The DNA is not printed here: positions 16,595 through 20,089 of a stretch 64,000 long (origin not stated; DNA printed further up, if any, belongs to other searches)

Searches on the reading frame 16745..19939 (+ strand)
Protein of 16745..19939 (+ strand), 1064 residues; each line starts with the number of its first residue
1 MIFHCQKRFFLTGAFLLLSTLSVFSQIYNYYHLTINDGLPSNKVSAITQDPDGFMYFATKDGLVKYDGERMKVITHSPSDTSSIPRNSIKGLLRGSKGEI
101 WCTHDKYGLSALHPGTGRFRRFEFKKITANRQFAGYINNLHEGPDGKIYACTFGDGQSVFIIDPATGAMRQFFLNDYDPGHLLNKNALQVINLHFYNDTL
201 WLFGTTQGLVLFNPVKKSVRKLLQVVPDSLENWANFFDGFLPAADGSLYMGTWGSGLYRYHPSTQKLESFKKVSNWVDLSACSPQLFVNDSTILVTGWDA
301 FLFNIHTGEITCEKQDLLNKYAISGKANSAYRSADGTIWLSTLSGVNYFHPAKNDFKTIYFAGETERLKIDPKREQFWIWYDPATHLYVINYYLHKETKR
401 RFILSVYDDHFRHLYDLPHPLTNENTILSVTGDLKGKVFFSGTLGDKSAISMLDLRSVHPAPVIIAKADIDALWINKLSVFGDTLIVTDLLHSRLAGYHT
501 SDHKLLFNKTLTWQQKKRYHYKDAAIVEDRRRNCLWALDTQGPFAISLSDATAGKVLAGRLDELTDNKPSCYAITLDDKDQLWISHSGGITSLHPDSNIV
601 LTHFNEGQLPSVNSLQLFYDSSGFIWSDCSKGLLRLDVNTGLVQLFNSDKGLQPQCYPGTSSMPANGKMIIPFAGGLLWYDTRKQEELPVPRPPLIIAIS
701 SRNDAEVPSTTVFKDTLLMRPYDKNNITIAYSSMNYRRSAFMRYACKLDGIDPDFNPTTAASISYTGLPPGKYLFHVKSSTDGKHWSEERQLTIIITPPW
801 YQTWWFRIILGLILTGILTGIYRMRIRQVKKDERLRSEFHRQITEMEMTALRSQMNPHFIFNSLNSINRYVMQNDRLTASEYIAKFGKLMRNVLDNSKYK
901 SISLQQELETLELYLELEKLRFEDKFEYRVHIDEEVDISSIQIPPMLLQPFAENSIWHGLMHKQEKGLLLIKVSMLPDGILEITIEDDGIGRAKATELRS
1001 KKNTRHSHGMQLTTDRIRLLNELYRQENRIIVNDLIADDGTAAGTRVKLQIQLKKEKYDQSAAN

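Call 12: search_protein_families(library=pfam, proteins=[window:16745-19939:+], max_evalue=0.001)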
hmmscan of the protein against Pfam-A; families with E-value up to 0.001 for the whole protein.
window:16745-19939:+ (1064 aa): 4 families
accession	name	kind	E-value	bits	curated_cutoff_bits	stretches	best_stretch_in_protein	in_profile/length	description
PF06580.19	His_kinase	-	3.2e-24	85.4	25.2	1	846-926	1-81/81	Histidine kinase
PF07494.17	Reg_prop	-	2.5e-13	48.9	20.4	0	38-60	1-23/24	Two component regulator propeller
PF07495.19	Y_Y_Y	-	2.3e-08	34.2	26.6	1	743-796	9-64/65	Y_Y_Y domain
PF08450.18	SGL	-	0.00045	20.3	26.3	0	196-343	49-202/246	SMP-30/Gluconolactonase/LRE-like region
